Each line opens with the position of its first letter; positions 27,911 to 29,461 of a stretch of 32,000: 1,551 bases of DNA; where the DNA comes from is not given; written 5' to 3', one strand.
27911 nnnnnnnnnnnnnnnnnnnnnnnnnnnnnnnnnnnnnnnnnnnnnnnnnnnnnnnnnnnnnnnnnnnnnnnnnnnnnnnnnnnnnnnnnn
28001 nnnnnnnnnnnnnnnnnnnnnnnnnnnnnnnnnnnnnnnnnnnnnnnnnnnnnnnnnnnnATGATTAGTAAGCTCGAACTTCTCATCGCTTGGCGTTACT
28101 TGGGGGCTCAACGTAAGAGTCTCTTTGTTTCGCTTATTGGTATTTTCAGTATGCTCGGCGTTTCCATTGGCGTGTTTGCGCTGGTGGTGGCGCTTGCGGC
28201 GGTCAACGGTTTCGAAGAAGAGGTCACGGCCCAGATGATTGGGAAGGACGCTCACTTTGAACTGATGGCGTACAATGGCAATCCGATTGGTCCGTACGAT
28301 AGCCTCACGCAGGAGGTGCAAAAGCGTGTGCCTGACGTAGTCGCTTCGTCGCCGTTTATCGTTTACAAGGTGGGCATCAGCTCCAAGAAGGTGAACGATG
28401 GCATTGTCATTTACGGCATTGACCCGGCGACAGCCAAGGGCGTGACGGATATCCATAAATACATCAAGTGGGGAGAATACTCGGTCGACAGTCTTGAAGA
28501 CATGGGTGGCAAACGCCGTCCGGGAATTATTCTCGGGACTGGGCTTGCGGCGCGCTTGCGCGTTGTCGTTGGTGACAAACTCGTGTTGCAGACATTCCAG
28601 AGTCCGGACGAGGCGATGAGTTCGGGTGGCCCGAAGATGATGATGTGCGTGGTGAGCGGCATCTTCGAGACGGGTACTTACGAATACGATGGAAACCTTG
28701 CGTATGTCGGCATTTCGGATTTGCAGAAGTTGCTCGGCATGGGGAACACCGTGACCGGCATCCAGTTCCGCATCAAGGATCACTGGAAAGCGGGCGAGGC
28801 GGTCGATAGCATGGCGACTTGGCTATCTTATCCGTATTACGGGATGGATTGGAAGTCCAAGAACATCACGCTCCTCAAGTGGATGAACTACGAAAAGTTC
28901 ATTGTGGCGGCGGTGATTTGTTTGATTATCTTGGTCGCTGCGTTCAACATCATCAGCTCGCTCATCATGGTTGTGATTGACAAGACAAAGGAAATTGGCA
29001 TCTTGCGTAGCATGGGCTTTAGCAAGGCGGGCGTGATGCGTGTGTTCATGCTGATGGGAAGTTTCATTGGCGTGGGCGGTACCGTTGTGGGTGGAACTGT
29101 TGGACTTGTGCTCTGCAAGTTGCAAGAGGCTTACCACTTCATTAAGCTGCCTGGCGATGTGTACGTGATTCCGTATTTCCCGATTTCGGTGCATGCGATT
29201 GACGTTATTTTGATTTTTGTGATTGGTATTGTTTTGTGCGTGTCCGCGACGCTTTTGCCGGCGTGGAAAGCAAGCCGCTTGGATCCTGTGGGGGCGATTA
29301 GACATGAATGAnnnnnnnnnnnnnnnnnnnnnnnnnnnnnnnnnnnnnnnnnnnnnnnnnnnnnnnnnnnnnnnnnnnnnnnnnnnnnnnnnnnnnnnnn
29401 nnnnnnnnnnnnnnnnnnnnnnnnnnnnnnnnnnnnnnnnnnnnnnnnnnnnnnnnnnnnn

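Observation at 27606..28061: Four-helix-bundle (23S-IVS/Avd-type) gene on a hairpin-flanked cassette wedged exactly between the lysS stop and the lolE start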

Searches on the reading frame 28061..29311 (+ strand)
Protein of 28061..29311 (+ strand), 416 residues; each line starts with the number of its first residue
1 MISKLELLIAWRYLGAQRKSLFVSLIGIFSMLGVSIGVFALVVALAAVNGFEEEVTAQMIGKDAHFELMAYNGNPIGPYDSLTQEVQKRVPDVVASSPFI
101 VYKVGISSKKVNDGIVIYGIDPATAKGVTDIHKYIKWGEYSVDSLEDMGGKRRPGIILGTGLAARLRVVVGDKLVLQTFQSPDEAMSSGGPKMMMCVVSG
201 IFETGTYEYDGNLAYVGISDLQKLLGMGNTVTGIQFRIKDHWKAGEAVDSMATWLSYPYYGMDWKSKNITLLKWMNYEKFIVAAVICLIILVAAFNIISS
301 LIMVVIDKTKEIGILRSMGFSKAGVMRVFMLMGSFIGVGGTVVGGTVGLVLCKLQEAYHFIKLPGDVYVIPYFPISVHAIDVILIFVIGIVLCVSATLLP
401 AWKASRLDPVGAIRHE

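Call 3: search_protein_families(library=pfam, proteins=[window:28061-29311:+])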
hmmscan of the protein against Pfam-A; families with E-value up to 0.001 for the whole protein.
window:28061-29311:+ (416 aa): 2 families
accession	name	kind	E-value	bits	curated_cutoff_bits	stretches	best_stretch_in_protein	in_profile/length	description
PF02687.27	FtsX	-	2.2e-18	66.9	25.5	1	284-409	2-120/120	FtsX-like permease C-terminal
PF12704.14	MacB_PCD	-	3.5e-17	63.8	27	1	29-251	3-204/207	MacB-like periplasmic core domain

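Call 4: search_protein_families(library=ncbifam, proteins=[window:28061-29311:+])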
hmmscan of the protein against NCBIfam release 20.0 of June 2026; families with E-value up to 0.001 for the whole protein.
window:28061-29311:+ (416 aa): 8 families
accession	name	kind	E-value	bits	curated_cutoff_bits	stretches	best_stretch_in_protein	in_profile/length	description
TIGR02212.1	lolCE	equivalog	1.7e-92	310.5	362.45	1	5-416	2-411/411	lipoprotein-releasing ABC transporter permease subunit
NF008357.0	PRK11146.1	exception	2.5e-65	220.9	439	1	2-410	2-408/414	lipoprotein-releasing ABC transporter permease subunit LolE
TIGR02213.1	lolE_release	exception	4.2e-59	200.4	540.35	1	5-410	2-405/411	lipoprotein-releasing ABC transporter permease subunit LolE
NF008076.0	PRK10814.1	exception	1.6e-43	149.2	473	1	3-416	3-399/399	lipoprotein-releasing ABC transporter permease subunit LolC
NF007826.0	PRK10535.1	equivalog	3.2e-09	35.6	966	1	233-415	471-647/648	macrolide ABC transporter ATP-binding protein/permease MacB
TIGR03434.1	ADOP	subfamily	8.5e-07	27.5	622.3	1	290-416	689-803/803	ADOP family duplicated permease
NF038347.1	FtsX_Gpos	exception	7.4e-05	22.2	225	1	270-393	159-283/296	permease-like cell division protein FtsX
NF038346.1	FtsX_actino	exception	0.00026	20.5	250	1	271-398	172-299/308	permease-like cell division protein FtsX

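Call 41: find_homologous_proteins(query=window:28061-29308:+, max_evalue=1e-60)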
Query window:28061-29308:+ (416 aa): 1805 proteins with E <= 1e-60 among 8000 candidates; the best 120 are listed.
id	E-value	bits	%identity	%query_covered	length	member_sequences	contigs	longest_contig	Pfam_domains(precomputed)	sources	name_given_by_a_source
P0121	2.8e-260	881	96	100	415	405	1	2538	PF02687.28,PF12704.15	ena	-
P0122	1.7e-242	823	89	100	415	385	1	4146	PF02687.28,PF12704.15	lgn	-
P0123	3.5e-241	818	88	100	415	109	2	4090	PF02687.28,PF12704.15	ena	-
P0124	1.0e-239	814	88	100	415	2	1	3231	PF02687.28,PF12704.15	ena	-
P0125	2.7e-239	812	88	99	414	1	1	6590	PF02687.28,PF12704.15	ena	-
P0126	3.1e-239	812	87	100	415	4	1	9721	PF02687.28,PF12704.15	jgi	-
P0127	3.8e-239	812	88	100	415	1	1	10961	PF02687.28,PF12704.15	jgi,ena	-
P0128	9.0e-239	810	88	100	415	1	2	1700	PF02687.28,PF12704.15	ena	-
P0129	3.7e-238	808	88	100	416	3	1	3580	PF02687.28,PF12704.15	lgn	-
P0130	4.2e-238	808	88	99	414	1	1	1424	PF02687.28,PF12704.15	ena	-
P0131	5.2e-238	808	88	100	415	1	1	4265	PF02687.28,PF12704.15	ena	-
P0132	8.0e-238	807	87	100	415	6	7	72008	PF02687.28,PF12704.15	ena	-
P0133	1.1e-237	807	87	100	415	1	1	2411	PF02687.28,PF12704.15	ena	-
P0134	1.2e-237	807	88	99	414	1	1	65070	PF02687.28,PF12704.15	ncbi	-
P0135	1.6e-237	806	87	100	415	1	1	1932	PF02687.28,PF12704.15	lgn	-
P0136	2.8e-237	806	87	100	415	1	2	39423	PF02687.28,PF12704.15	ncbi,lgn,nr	ncbi:MAG: FtsX-like permease family protein [Fibrobacter sp.]|nr:FtsX-like permease family protein [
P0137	4.4e-237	805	88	100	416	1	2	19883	PF02687.28,PF12704.15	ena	-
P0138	6.7e-237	804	88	100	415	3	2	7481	PF02687.28,PF12704.15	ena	-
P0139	1.0e-236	804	87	100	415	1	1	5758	PF02687.28,PF12704.15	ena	-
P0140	1.3e-236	803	87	100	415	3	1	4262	PF02687.28,PF12704.15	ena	-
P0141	1.5e-236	803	87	99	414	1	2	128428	PF02687.28,PF12704.15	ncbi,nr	ncbi:MAG: ABC transporter permease [Fibrobacter sp.]|nr:ABC transporter permease [Fibrobacter sp.]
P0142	5.0e-236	801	87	100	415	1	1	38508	PF02687.28,PF12704.15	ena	-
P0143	6.6e-236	801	87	100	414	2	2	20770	PF02687.28,PF12704.15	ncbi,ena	-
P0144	9.1e-236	801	87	100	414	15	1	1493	PF02687.28,PF12704.15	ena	-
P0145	1.1e-235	800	85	100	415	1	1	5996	PF02687.28,PF12704.15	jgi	-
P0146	1.6e-235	800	87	100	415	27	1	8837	PF02687.28,PF12704.15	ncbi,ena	-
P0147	1.7e-235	800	87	100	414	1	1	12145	PF02687.28,PF12704.15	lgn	-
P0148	2.0e-235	799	87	100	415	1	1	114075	PF02687.28,PF12704.15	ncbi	-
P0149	2.5e-235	799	87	100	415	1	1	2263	PF02687.28,PF12704.15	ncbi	-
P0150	2.7e-235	799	87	100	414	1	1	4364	PF02687.28,PF12704.15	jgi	-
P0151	2.8e-235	799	86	100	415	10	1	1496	PF02687.28,PF12704.15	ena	-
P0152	2.9e-235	799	87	100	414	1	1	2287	PF02687.28,PF12704.15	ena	-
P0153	3.9e-235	798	87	99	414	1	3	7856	PF02687.28,PF12704.15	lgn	-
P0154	3.9e-235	798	87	100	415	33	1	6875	PF02687.28,PF12704.15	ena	-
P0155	4.1e-235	798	86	100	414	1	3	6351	PF02687.28,PF12704.15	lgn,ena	-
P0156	4.4e-235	798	88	99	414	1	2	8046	PF02687.28,PF12704.15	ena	-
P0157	5.8e-235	798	87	100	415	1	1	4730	PF02687.28,PF12704.15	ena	-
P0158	7.0e-235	798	87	100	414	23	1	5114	PF02687.28,PF12704.15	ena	-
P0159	1.0e-234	797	87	99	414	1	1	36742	PF02687.28,PF12704.15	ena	-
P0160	1.3e-234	797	87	100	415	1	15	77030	PF02687.28,PF12704.15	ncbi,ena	-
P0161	1.7e-234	796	87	100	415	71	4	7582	PF02687.28,PF12704.15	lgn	-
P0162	2.4e-234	796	86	100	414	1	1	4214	PF02687.28,PF12704.15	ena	-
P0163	2.5e-234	796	86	100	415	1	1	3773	PF02687.28,PF12704.15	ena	-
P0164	3.1e-234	796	87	100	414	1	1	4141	PF02687.28,PF12704.15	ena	-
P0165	3.2e-234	795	86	100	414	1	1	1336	PF02687.28,PF12704.15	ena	-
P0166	3.3e-234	795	87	99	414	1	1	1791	PF02687.28,PF12704.15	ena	-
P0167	3.6e-234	795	87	100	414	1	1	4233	PF02687.28,PF12704.15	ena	-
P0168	5.4e-234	795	86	100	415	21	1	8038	PF02687.28,PF12704.15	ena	-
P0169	6.4e-234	794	87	100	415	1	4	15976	PF02687.28,PF12704.15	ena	-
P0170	1.1e-233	794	86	100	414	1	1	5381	PF02687.28,PF12704.15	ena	-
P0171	1.6e-233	793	86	100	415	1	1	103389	PF02687.28,PF12704.15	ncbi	-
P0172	2.3e-233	793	85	100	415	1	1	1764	PF02687.28,PF12704.15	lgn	-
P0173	3.7e-233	792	85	100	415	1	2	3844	PF02687.28,PF12704.15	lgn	-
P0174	3.9e-233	792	85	100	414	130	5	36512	PF02687.28,PF12704.15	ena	-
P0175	1.3e-232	790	84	100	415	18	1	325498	PF02687.28,PF12704.15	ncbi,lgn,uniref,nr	ncbi:ABC transporter permease [Fibrobacter sp. UWEL]|uniref:ABC transporter permease n=1 Tax=Fibroba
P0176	1.4e-232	790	86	100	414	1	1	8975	PF02687.28,PF12704.15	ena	-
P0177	1.9e-232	790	86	99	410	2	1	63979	PF02687.28,PF12704.15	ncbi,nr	ncbi:MAG: FtsX-like permease family protein, partial [Fibrobacteraceae bacterium]|nr:FtsX-like perme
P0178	1.4e-231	787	86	100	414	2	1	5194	PF02687.28,PF12704.15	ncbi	-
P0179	3.4e-231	786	86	99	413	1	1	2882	PF02687.28,PF12704.15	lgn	-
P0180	3.2e-230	782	84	99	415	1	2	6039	PF02687.28,PF12704.15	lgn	-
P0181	1.3e-229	780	86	100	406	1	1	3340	PF02687.28,PF12704.15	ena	-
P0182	1.4e-229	780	84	100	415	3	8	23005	PF02687.28,PF12704.15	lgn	-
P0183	1.4e-229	780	85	99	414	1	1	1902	PF02687.28,PF12704.15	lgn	-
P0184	1.8e-228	777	84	100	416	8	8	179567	PF02687.28,PF12704.15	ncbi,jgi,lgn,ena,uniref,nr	ncbi:FtsX-like permease family protein [Fibrobacter sp. UWP2]|jgi:lipoprotein-releasing system perme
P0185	2.8e-228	776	84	100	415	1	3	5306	PF02687.28,PF12704.15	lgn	-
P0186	3.2e-222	756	95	86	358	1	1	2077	PF02687.28,PF12704.15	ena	-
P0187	5.6e-222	755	88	93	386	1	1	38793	PF02687.28,PF12704.15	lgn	-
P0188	4.7e-217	739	86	93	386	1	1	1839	PF02687.28,PF12704.15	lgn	-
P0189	2.2e-216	737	86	93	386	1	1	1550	PF02687.28,PF12704.15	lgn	-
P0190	6.1e-216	735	86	93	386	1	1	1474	PF02687.28,PF12704.15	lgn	-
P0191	1.1e-206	705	76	100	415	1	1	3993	PF02687.28,PF12704.15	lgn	-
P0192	2.7e-206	703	75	100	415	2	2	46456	PF02687.28,PF12704.15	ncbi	-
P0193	3.1e-206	703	75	100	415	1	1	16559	PF02687.28,PF12704.15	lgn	-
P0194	3.7e-206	703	76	100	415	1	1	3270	PF02687.28,PF12704.15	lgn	-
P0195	7.9e-206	702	75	100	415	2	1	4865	PF02687.28,PF12704.15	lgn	-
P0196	1.6e-205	701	77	100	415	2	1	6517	PF02687.28,PF12704.15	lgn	-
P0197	2.4e-205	700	76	100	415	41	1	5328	PF02687.28,PF12704.15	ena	-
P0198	2.1e-204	697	86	86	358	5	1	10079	PF02687.28,PF12704.15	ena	-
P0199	3.8e-204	696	85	87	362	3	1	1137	PF02687.28,PF12704.15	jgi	-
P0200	4.7e-203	693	75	100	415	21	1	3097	PF02687.28,PF12704.15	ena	-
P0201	7.5e-203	692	73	100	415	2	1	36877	PF02687.28,PF12704.15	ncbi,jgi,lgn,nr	ncbi:MAG: ABC transporter permease [Fibrobacter sp.]|jgi:lipoprotein-releasing system permease prote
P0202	4.7e-202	690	74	100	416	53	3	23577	PF02687.28,PF12704.15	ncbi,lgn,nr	ncbi:MAG: FtsX-like permease family protein [Fibrobacter sp.]|nr:FtsX-like permease family protein [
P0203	1.0e-201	688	73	100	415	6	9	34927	PF02687.28,PF12704.15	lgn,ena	-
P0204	2.0e-201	687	78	100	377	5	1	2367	PF12704.15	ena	-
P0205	1.7e-200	684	72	100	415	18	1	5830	PF02687.28,PF12704.15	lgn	-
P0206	3.0e-199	680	71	100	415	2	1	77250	PF02687.28,PF12704.15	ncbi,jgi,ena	ncbi:MAG: FtsX-like permease family protein [Fibrobacteraceae bacterium]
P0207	1.1e-198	678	72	100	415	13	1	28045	PF02687.28,PF12704.15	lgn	-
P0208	2.3e-198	677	72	100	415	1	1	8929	PF02687.28,PF12704.15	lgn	-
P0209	3.4e-198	677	73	100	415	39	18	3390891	PF02687.28,PF12704.15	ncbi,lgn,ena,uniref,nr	ncbi:FtsX-like permease family protein [Fibrobacter intestinalis]|uniref:Lipoprotein-releasing syste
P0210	4.4e-198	676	72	100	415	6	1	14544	PF02687.28,PF12704.15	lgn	-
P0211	7.7e-197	672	72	100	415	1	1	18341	PF02687.28,PF12704.15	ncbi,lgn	-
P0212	2.0e-196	671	72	100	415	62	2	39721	PF02687.28,PF12704.15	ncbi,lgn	-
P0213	3.9e-196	670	71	100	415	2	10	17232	PF02687.28,PF12704.15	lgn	-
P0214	8.2e-195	666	72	100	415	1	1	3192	PF02687.28,PF12704.15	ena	-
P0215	8.6e-195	666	71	100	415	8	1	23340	PF02687.28,PF12704.15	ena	-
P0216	1.1e-194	665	72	100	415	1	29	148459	PF02687.28,PF12704.15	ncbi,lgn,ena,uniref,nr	ncbi:MAG: FtsX-like permease family protein [Hallerella porci]|uniref:Lipoprotein-releasing system p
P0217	1.4e-194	665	71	100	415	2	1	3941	PF02687.28,PF12704.15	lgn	-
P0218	1.6e-194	665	72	100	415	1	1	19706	PF02687.28,PF12704.15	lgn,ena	-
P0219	2.0e-194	664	72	100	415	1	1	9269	PF02687.28,PF12704.15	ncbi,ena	-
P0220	2.4e-194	664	72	99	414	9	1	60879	PF02687.28,PF12704.15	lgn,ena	-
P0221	2.5e-194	664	72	100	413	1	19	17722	PF02687.28,PF12704.15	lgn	-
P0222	3.5e-194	664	72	100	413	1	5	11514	PF02687.28,PF12704.15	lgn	-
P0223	4.2e-194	663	72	100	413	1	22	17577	PF02687.28,PF12704.15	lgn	-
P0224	4.2e-194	663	72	100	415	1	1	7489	PF02687.28,PF12704.15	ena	-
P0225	4.3e-194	663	85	86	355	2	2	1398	PF02687.28,PF12704.15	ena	-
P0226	2.2e-193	661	72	100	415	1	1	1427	PF02687.28,PF12704.15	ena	-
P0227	7.2e-193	659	72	100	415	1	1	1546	PF02687.28,PF12704.15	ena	-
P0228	1.0e-192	659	72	100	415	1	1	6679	PF02687.28,PF12704.15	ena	-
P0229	2.1e-192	658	71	100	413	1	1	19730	PF02687.28,PF12704.15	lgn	-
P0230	1.3e-191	655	71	100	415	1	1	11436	PF02687.28,PF12704.15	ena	-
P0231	1.6e-191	655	72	100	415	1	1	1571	PF02687.28,PF12704.15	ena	-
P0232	2.6e-191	654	70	99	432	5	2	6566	PF02687.28,PF12704.15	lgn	-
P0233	7.1e-191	653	69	99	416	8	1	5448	PF02687.28,PF12704.15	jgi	-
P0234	8.3e-191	652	71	100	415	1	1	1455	PF02687.28,PF12704.15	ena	-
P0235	1.6e-189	648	86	83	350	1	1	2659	PF02687.28,PF12704.15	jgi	jgi:ABC-type transport system, involved in lipoprotein release, permease component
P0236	3.3e-188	644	68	99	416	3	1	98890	PF02687.28,PF12704.15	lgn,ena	-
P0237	7.6e-187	639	68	100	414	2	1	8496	PF02687.28,PF12704.15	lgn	-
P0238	4.0e-185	634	88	80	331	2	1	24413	PF02687.28,PF12704.15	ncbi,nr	ncbi:MAG: ABC transporter permease, partial [Fibrobacter sp.]|nr:ABC transporter permease [Fibrobact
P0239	2.4e-180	618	88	75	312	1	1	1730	PF02687.28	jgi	jgi:lipoprotein-releasing system permease protein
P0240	2.6e-176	605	66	100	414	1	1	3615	PF02687.28,PF12704.15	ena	-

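Call 42: find_encoding_contigs(protein=P0209, flank=3500, max_places=2)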
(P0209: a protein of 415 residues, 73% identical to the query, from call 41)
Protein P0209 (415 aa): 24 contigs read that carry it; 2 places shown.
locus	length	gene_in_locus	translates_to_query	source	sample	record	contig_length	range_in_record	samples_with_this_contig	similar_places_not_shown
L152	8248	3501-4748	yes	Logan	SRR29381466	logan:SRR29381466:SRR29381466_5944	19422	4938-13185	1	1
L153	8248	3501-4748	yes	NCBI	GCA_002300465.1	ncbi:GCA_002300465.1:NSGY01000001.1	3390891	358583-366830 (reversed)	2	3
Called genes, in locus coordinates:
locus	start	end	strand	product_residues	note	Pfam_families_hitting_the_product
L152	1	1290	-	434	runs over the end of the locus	PF00155:Aminotran_1_2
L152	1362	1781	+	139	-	PF04892:VanZ-LLP1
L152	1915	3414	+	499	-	PF01336:tRNA_anti-codon, PF00152:tRNA-synt_2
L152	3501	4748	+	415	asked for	PF12704:MacB_PCD, PF02687:FtsX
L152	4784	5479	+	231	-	PF02463:SMC_N (weak), PF00005:ABC_tran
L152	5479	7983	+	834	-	PF02861:Clp_N, PF23569:NBD_SMAX1, PF00004:AAA, PF17871:AAA_lid_9, PF00004:AAA, PF07724:AAA_2, PF07728:AAA_5, PF10431:ClpB_D2-small, +7 more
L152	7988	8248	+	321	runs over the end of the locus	PF04055:Radical_SAM, PF06968:BATS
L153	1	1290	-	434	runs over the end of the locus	PF00155:Aminotran_1_2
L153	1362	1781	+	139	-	PF04892:VanZ-LLP1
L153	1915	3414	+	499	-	PF01336:tRNA_anti-codon, PF00152:tRNA-synt_2, PF01409:tRNA-synt_2d (faint)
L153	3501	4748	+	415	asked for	PF12704:MacB_PCD, PF02687:FtsX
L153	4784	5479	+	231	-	PF02463:SMC_N (weak), PF00005:ABC_tran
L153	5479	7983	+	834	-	PF02861:Clp_N, PF23569:NBD_SMAX1, PF00004:AAA, PF17871:AAA_lid_9, PF00004:AAA, PF07724:AAA_2, PF07728:AAA_5, PF10431:ClpB_D2-small, +7 more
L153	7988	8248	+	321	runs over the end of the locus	PF04055:Radical_SAM, PF06968:BATS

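Call 43: find_encoding_contigs(protein=P0216, flank=3500, max_places=2)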
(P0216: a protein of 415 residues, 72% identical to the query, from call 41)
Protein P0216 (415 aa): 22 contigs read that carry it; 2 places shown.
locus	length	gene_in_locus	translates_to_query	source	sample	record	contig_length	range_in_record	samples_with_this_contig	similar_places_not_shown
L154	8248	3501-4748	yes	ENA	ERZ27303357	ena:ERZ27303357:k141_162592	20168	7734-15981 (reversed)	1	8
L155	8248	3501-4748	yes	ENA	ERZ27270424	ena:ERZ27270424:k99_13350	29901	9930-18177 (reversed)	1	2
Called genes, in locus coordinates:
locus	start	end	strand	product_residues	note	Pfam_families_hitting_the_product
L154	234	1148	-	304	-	PF00122:E1-E2_ATPase (weak), PF00702:Hydrolase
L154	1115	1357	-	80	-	-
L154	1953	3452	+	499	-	PF01336:tRNA_anti-codon, PF00152:tRNA-synt_2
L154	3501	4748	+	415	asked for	PF12704:MacB_PCD, PF02687:FtsX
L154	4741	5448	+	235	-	PF00005:ABC_tran, PF02463:SMC_N (faint)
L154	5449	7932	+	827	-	PF02861:Clp_N, PF23569:NBD_SMAX1, PF00004:AAA, PF17871:AAA_lid_9, PF00004:AAA, PF07724:AAA_2, PF07728:AAA_5, PF10431:ClpB_D2-small, +6 more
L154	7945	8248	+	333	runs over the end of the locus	PF04055:Radical_SAM, PF06968:BATS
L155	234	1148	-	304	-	PF00122:E1-E2_ATPase (weak), PF00702:Hydrolase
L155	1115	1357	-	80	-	-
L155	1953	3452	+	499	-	PF01336:tRNA_anti-codon, PF00152:tRNA-synt_2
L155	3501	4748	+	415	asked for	PF12704:MacB_PCD, PF02687:FtsX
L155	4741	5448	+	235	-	PF00005:ABC_tran, PF02463:SMC_N (faint)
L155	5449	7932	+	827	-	PF02861:Clp_N, PF23569:NBD_SMAX1, PF00004:AAA, PF17871:AAA_lid_9, PF00004:AAA, PF07724:AAA_2, PF07728:AAA_5, PF10431:ClpB_D2-small, +6 more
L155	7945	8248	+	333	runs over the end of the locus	PF04055:Radical_SAM, PF06968:BATS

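Call 44: find_encoding_contigs(protein=P0175, flank=3500, max_places=2)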
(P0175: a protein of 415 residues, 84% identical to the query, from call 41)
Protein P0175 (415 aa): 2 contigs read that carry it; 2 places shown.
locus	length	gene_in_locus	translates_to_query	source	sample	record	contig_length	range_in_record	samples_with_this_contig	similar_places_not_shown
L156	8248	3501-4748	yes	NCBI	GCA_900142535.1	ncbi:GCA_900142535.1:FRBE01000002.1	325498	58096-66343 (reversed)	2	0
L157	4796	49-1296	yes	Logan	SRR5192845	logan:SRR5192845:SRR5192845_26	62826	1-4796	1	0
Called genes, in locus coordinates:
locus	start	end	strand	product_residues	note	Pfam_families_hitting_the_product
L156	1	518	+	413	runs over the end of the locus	-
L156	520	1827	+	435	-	-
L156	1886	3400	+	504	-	PF01336:tRNA_anti-codon, PF00152:tRNA-synt_2, PF01409:tRNA-synt_2d (faint)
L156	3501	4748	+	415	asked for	PF12704:MacB_PCD, PF02687:FtsX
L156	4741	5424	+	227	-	PF00005:ABC_tran, PF02463:SMC_N (faint)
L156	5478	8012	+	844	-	PF02861:Clp_N, PF00004:AAA, PF13191:AAA_16 (weak), PF23569:NBD_SMAX1 (weak), PF17871:AAA_lid_9, PF07724:AAA_2, PF07728:AAA_5, PF10431:ClpB_D2-small, +5 more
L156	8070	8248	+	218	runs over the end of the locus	PF00406:ADK, PF13207:AAA_17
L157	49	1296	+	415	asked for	PF12704:MacB_PCD, PF02687:FtsX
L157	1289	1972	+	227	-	PF00005:ABC_tran, PF02463:SMC_N (faint)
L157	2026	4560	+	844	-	PF02861:Clp_N, PF00004:AAA, PF13191:AAA_16 (weak), PF23569:NBD_SMAX1 (weak), PF17871:AAA_lid_9, PF07724:AAA_2, PF07728:AAA_5, PF10431:ClpB_D2-small, +5 more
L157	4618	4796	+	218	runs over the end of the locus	PF00406:ADK, PF13207:AAA_17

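Call 45: find_encoding_contigs(protein=P0184, flank=3500, max_places=2)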
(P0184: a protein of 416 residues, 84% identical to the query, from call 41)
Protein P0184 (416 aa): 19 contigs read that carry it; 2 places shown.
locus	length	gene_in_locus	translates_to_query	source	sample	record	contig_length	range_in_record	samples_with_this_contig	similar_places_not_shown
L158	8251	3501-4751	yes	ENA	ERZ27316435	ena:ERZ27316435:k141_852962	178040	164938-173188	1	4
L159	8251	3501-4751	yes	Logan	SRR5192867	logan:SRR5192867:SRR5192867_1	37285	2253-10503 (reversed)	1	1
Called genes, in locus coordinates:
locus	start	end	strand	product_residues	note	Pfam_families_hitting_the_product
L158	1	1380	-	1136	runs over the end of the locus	PF05977:MFS_3 (weak), PF07690:MFS_1, PF01553:Acyltransferase, PF00501:AMP-binding, PF13193:AMP-binding_C (faint)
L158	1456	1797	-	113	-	PF01381:HTH_3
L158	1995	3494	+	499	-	PF01336:tRNA_anti-codon, PF00152:tRNA-synt_2, PF01409:tRNA-synt_2d (faint)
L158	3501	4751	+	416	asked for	PF12704:MacB_PCD, PF02687:FtsX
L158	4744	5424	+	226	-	PF00005:ABC_tran, PF02463:SMC_N (faint)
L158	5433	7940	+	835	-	PF02861:Clp_N, PF13191:AAA_16 (weak), PF23569:NBD_SMAX1 (weak), PF00004:AAA, PF17871:AAA_lid_9, PF07724:AAA_2, PF07728:AAA_5, PF10431:ClpB_D2-small, +6 more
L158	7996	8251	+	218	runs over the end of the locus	PF13238:AAA_18 (faint), PF00406:ADK, PF13207:AAA_17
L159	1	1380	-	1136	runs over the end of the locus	PF05977:MFS_3 (weak), PF07690:MFS_1, PF01553:Acyltransferase, PF00501:AMP-binding, PF13193:AMP-binding_C (faint)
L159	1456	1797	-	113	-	PF01381:HTH_3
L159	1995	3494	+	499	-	PF01336:tRNA_anti-codon, PF00152:tRNA-synt_2, PF01409:tRNA-synt_2d (faint)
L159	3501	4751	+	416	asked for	PF12704:MacB_PCD, PF02687:FtsX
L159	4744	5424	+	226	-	PF00005:ABC_tran, PF02463:SMC_N (faint)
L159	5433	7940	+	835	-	PF02861:Clp_N, PF13191:AAA_16 (weak), PF23569:NBD_SMAX1 (weak), PF00004:AAA, PF17871:AAA_lid_9, PF07724:AAA_2, PF07728:AAA_5, PF10431:ClpB_D2-small, +6 more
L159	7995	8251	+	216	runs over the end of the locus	PF13238:AAA_18 (weak), PF00406:ADK, PF13207:AAA_17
